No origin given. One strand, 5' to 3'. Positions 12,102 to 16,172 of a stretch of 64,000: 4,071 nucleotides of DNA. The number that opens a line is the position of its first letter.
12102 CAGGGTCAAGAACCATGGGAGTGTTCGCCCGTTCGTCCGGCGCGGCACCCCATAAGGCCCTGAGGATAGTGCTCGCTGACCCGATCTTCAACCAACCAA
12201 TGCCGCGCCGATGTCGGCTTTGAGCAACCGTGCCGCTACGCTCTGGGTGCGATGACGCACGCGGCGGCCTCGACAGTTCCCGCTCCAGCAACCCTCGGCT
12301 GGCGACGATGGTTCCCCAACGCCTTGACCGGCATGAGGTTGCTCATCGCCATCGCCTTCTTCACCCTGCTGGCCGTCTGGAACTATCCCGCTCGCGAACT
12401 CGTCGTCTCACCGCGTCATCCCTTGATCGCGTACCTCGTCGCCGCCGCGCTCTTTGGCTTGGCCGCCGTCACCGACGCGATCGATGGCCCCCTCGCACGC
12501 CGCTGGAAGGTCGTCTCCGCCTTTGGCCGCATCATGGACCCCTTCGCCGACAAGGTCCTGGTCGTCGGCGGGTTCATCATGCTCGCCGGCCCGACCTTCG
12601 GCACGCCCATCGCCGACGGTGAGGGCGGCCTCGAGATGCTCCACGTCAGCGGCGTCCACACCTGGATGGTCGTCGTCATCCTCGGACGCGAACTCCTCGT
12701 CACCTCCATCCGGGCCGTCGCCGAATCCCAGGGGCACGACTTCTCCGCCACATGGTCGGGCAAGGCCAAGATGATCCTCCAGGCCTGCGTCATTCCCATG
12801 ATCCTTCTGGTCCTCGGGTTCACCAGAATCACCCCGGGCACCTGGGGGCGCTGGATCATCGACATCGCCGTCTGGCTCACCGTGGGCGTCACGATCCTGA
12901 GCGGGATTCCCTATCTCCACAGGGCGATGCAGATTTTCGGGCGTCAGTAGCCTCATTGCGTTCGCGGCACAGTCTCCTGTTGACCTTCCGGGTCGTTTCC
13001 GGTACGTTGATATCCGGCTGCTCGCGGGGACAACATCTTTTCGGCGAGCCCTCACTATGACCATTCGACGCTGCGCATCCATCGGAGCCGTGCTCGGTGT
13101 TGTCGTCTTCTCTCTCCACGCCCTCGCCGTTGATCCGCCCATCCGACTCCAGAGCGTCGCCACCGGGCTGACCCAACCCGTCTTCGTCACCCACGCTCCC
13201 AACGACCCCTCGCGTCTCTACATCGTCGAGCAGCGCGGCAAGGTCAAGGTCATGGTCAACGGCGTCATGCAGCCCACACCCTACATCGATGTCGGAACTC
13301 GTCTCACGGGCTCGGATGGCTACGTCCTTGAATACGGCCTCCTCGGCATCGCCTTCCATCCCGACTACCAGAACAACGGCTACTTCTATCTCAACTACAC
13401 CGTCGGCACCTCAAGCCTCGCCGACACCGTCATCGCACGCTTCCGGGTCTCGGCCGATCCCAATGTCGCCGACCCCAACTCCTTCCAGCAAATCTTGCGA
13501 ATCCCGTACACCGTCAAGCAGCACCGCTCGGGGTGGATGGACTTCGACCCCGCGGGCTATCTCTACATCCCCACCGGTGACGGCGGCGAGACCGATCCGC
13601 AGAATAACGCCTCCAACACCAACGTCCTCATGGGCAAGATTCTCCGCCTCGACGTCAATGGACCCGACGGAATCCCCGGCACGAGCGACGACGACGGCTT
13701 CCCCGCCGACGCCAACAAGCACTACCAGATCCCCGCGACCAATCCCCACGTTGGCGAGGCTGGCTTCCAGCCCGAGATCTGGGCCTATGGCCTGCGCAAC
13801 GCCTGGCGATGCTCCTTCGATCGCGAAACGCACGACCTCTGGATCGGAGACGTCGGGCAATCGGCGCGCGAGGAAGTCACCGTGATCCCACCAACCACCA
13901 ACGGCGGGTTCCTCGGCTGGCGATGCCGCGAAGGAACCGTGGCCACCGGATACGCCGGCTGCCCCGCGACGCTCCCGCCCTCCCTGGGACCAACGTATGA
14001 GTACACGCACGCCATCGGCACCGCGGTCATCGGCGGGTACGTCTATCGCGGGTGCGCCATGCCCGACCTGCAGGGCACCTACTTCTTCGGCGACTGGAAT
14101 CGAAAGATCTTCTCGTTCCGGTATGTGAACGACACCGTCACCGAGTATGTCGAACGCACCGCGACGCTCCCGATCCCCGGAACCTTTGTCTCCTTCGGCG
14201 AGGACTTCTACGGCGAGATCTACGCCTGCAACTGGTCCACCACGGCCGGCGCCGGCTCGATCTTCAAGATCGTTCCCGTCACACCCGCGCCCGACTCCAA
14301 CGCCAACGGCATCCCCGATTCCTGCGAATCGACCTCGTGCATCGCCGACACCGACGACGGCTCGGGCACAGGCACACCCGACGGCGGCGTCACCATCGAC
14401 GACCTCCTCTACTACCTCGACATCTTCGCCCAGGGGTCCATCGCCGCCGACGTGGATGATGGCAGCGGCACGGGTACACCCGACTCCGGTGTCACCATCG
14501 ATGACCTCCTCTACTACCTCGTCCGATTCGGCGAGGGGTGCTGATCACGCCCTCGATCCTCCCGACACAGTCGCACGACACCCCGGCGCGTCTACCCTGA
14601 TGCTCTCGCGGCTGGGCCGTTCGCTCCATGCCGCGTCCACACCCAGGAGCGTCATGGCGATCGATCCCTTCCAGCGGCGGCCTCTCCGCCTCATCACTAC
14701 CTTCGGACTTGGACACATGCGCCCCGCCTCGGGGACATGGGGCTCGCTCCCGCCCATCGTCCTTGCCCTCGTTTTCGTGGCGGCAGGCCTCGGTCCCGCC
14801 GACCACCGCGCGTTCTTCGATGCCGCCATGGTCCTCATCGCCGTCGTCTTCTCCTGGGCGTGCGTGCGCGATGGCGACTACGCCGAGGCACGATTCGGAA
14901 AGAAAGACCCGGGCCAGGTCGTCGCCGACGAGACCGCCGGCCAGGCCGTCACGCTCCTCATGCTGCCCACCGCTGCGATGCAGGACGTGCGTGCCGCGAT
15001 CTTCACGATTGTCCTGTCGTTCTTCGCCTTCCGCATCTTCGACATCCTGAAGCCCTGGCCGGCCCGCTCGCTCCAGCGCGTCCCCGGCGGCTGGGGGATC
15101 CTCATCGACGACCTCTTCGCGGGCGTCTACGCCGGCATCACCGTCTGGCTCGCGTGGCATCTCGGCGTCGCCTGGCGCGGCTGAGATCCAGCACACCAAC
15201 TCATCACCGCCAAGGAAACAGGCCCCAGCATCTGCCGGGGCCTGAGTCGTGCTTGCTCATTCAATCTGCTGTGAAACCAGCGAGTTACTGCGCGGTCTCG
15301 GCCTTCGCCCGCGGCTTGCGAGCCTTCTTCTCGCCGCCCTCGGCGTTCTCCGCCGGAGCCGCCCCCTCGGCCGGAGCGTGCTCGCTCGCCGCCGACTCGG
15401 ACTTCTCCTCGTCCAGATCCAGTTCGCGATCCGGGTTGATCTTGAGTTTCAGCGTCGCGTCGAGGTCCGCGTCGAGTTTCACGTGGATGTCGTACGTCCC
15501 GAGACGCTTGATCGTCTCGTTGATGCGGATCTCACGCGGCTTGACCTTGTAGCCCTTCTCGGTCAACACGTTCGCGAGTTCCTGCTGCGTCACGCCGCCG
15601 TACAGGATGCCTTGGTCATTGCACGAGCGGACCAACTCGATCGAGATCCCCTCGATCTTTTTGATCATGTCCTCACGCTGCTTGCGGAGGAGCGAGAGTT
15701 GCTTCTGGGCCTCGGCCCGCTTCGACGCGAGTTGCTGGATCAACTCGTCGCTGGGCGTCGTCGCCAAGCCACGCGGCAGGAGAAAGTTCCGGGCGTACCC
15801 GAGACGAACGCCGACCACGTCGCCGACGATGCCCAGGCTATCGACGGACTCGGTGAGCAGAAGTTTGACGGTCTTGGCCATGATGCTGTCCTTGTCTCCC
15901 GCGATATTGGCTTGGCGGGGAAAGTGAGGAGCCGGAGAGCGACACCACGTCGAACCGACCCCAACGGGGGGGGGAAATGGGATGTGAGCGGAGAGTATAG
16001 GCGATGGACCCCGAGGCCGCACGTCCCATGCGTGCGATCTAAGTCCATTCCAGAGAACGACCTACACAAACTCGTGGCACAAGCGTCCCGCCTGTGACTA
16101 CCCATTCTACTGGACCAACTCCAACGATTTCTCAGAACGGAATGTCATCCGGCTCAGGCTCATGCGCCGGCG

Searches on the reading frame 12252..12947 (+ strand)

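Call 42: search_protein_families(library=pfam, proteins=[window:12252-12947:+], max_evalue=0.001)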
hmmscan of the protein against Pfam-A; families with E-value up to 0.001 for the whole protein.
window:12252-12947:+ (232 aa): 1 family
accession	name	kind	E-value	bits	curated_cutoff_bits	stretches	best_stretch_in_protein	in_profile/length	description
PF01066.26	CDP-OH_P_transf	-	2e-30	106.6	22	1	21-211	3-147/152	CDP-alcohol phosphatidyltransferase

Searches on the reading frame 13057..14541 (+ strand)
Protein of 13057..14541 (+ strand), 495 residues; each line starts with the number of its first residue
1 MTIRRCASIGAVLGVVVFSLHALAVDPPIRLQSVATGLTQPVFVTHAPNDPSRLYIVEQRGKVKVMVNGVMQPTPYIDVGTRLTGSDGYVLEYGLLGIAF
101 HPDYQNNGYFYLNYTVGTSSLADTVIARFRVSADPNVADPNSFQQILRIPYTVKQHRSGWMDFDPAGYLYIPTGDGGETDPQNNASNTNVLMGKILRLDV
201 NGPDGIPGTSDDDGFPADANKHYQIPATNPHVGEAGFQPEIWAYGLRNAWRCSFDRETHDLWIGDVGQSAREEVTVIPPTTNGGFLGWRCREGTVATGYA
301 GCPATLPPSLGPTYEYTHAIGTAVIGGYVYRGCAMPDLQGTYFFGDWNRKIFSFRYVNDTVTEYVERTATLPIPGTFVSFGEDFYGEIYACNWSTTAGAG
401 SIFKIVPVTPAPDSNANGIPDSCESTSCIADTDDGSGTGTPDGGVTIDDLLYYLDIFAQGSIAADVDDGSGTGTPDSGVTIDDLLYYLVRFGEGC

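Call 3: search_protein_families(library=ncbifam, proteins=[window:13057-14541:+], max_evalue=0.1)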
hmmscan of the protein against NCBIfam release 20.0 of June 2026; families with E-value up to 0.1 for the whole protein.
window:13057-14541:+ (495 aa): 2 families
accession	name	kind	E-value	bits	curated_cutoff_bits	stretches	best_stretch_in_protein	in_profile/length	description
NF041540.1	dockerin_GC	domain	4.7e-20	71.7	29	1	428-495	1-67/67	GC-type dockerin domain-anchored protein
TIGR03606.1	non_repeat_PQQ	subfamily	1e-09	37.8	434.55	1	33-288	24-267/454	glucose/sorbosone family PQQ-dependent dehydrogenase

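Call 4: search_protein_families(library=pfam, proteins=[window:13057-14541:+], max_evalue=1)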
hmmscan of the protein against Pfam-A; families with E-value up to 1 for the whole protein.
window:13057-14541:+ (495 aa): 2 families
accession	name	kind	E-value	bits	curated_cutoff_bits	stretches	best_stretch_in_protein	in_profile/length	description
PF07995.17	GSDH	-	2.2e-33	116.4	25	2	39-202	2-157/332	Glucose / Sorbosone dehydrogenase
PF16610.10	dbPDZ_assoc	-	0.021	15.5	30.7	0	429-450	23-44/81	Unstructured region between two PDZ domains on Dlg5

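Call 34: find_encoding_contigs(protein=window:13057-14541:+, flank=2000, max_places=3)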
Protein window:13057-14541:+ (495 aa): no gene with exactly this product is on record in the collection.

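Call 48: find_homologous_proteins(query=window:13057-14337:+, max_evalue=1e-20)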
Query window:13057-14337:+ (427 aa): 6921 proteins with E <= 1e-20 among 8000 candidates; the best 120 are listed.
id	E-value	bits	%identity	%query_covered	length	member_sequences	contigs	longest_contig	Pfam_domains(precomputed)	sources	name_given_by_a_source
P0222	6.4e-298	1006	100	100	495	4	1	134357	PF07995.18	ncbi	-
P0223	6.6e-256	867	87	99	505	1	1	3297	PF07995.18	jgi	jgi:glucose/arabinose dehydrogenase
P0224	1.5e-234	797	79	98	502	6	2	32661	PF07995.18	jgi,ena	-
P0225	1.7e-228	777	76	99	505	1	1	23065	PF07995.18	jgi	jgi:glucose/arabinose dehydrogenase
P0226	1.2e-223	761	77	94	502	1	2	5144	PF07995.18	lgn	-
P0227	1.1e-212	725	75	94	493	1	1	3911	PF07995.18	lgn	-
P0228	3.3e-211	720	74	95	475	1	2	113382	PF07995.18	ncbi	-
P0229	8.9e-206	702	69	99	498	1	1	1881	PF07995.18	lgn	-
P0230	1.1e-193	662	70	96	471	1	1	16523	PF07995.18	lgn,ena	-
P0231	2.0e-193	661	68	96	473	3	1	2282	PF07995.18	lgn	-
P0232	3.4e-188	644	67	95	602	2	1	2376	PF07995.18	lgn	-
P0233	1.7e-187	642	64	99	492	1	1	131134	PF07995.18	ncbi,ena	-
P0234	2.2e-184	632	67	92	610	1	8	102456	PF07995.18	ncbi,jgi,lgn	-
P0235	1.5e-181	622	64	94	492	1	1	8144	PF07995.18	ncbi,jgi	jgi:glucose/arabinose dehydrogenase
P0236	4.3e-156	538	57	99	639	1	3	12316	PF07679.23,PF13927.13,PF07995.18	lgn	-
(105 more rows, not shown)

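Call 50: find_encoding_contigs(protein=P0222, flank=1000, max_places=2)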
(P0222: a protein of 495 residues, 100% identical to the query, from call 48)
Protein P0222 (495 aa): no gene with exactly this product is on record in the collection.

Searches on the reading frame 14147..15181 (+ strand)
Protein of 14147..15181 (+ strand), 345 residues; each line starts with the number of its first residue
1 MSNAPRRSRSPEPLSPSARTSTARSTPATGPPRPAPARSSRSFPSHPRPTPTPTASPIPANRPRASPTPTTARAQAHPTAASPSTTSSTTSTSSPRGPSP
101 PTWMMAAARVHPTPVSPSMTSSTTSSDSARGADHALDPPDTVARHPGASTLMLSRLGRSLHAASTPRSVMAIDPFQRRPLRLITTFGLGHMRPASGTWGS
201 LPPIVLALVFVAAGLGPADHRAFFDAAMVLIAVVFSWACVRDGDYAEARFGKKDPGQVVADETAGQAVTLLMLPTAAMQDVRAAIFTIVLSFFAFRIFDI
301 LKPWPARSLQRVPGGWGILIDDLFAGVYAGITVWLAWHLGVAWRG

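Call 46: search_protein_families(library=pfam, proteins=[window:14147-15181:+], max_evalue=0.001)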
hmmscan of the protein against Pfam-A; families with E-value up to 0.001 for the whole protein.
window:14147-15181:+ (345 aa): 1 family
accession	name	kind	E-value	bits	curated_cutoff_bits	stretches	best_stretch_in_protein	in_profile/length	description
PF04608.18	PgpA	-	5e-35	120.9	28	1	183-336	3-140/141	Phosphatidylglycerophosphatase A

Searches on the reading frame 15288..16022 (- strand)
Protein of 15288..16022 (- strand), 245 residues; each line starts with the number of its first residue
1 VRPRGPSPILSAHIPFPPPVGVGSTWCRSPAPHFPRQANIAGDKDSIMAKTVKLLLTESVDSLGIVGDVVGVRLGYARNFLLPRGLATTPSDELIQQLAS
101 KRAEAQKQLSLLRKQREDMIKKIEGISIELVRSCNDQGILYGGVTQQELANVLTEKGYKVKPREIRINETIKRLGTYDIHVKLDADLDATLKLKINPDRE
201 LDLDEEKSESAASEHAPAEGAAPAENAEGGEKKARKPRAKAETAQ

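Call 46: search_protein_families(library=pfam, proteins=[window:15288-16022:-], max_evalue=0.001)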
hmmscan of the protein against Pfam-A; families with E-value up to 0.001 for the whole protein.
window:15288-16022:- (245 aa): 2 families
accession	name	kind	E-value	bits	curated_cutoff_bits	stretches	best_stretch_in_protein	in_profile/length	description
PF03948.19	Ribosomal_L9_C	-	6.1e-18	65.5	23.2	1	116-196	3-85/86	Ribosomal protein L9, C-terminal domain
PF01281.25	Ribosomal_L9_N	-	2.2e-13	49.9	20.7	1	52-97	1-46/47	Ribosomal protein L9, N-terminal domain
